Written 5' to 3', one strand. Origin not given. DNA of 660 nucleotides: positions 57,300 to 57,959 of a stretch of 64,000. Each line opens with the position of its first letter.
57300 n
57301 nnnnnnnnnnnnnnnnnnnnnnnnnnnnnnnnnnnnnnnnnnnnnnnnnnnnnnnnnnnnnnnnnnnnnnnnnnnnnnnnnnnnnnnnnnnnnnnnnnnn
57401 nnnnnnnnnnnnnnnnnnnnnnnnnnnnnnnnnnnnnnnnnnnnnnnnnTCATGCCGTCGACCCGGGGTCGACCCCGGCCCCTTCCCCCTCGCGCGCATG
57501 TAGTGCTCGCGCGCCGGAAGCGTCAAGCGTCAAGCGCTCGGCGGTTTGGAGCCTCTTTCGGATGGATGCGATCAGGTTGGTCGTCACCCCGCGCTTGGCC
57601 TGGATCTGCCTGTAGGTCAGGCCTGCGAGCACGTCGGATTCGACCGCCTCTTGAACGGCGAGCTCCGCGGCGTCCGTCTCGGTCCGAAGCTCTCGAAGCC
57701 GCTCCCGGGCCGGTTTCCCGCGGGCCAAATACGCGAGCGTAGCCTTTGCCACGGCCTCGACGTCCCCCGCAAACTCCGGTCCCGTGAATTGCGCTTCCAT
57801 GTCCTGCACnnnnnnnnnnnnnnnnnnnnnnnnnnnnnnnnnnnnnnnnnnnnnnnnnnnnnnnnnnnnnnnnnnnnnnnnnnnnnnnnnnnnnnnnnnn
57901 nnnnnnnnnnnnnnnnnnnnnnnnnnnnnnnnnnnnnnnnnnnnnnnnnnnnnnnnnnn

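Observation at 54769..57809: PrsW-family intramembrane protease with coupled small protein, sigma-region-4-like HTH gene and a membrane coiled-coil protein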

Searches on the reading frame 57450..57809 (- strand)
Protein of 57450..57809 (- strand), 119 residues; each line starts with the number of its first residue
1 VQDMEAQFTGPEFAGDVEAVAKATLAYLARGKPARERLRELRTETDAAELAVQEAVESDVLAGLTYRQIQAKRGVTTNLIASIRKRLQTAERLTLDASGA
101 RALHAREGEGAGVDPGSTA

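Call 3: search_protein_families(library=pfam, proteins=[window:57450-57809:-], max_evalue=1)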
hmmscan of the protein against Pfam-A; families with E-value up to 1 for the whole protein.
window:57450-57809:- (119 aa): 1 family
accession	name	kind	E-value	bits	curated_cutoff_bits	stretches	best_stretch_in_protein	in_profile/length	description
PF12568.14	PanZ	-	0.059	13.3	22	1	52-103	55-106/128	Acetyltransferase (GNAT) domain, PanZ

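Call 83: predict_structure(protein=window:57450-57809:-)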
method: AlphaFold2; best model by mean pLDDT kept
length: 119 residues; sequences in the alignment: 1
mean_pLDDT: 69.9   pTM: 0.43
mean pLDDT of the five models: 69.9, 65.6, 64.0, 62.3, 62.0
residues with pLDDT >= 90: 24; 70-90: 32; 50-70: 48; < 50: 15
segments of 3 or more residues with pLDDT < 50: 1-7, 110-112, 117-119
pLDDT, mean of each block of 10 residues (from residue 1): 48 60 69 60 67 91 93 90 87 69 54 49
secondary structure, 60 per line:
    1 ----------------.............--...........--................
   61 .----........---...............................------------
elements in order: H17-29 H32-42 H45-61 H66-73 H77-107

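Call 86: fold_search(model_id=the predicted structure, library=pdb)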
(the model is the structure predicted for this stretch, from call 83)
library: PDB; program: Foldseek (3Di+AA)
matches with E <= 10: 315; with E <= 0.001: 0
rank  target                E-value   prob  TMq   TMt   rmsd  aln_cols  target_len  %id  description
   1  3kor_B                2.2e-01  0.91  0.38  0.44   6.2        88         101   22  Crystal structure of a putative Trp repressor from Staphylococcus aureus (released 2010-11-17)
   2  3g1c                  2.8e-01  0.90  0.37  0.45   5.7        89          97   21  The crystal structure of a TrpR like protein from Eubacterium eligens ATCC 27750 (released 2009-02-17)
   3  3kor_C                3.2e-01  0.89  0.38  0.45   6.1        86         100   22  Crystal structure of a putative Trp repressor from Staphylococcus aureus (released 2010-11-17)
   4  3kor_A                7.1e-01  0.72  0.38  0.45   6.2        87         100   22  Crystal structure of a putative Trp repressor from Staphylococcus aureus (released 2010-11-17)
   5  1tro_G                7.1e-01  0.72  0.45  0.51   5.6        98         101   17  CRYSTAL STRUCTURE OF TRP REPRESSOR OPERATOR COMPLEX AT ATOMIC RESOLUTION (released 1994-01-31)
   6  3frw_E                8.6e-01  0.63  0.37  0.45   6.2        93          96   17  Crystal structure of putative TrpR protein from Ruminococcus obeum (released 2009-01-20)
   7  6f7g_C                9.2e-01  0.82  0.44  0.51   4.1        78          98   17  Tryptophan Repressor TrpR from E.coli with 5-Methyltryptamine (released 2018-12-19)
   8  3frw_F                1.1e+00  0.75  0.38  0.47   5.3        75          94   20  Crystal structure of putative TrpR protein from Ruminococcus obeum (released 2009-01-20)
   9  9oo9                  1.1e+00  0.75  0.29  0.14   2.6        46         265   22  Crystal structure of MYST acetyltransferase domain in complex with inhibitor 6 (released 2026-02-11)
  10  1gdt_A                1.2e+00  0.33  0.25  0.16  12.0        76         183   16  CRYSTAL STRUCTURE OF A SITE-SPECIFIC RECOMBINASE, GAMMA-DELTA RESOLVASE COMPLEXED WITH A 34 BP CLEAVAGE SITE (released 1996-04-03)
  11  3frw_C                1.3e+00  0.54  0.38  0.48   7.0        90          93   18  Crystal structure of putative TrpR protein from Ruminococcus obeum (released 2009-01-20)
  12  3frw_B                1.4e+00  0.51  0.37  0.45   5.9        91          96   18  Crystal structure of putative TrpR protein from Ruminococcus obeum (released 2009-01-20)
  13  2ou2                  1.7e+00  0.60  0.29  0.15   2.6        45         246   16  Acetyltransferase domain of Human HIV-1 Tat interacting protein, 60kDa, isoform 3 (released 2007-02-27)
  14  2r0q_C                1.7e+00  0.41  0.32  0.20  14.9        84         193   11  Crystal structure of a serine recombinase- DNA regulatory complex (released 2008-04-01)
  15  7cmr                  1.7e+00  0.41  0.28  0.14   3.0        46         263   20  The Crystal Structure of human MYST1 from Biortus. (released 2020-08-12)
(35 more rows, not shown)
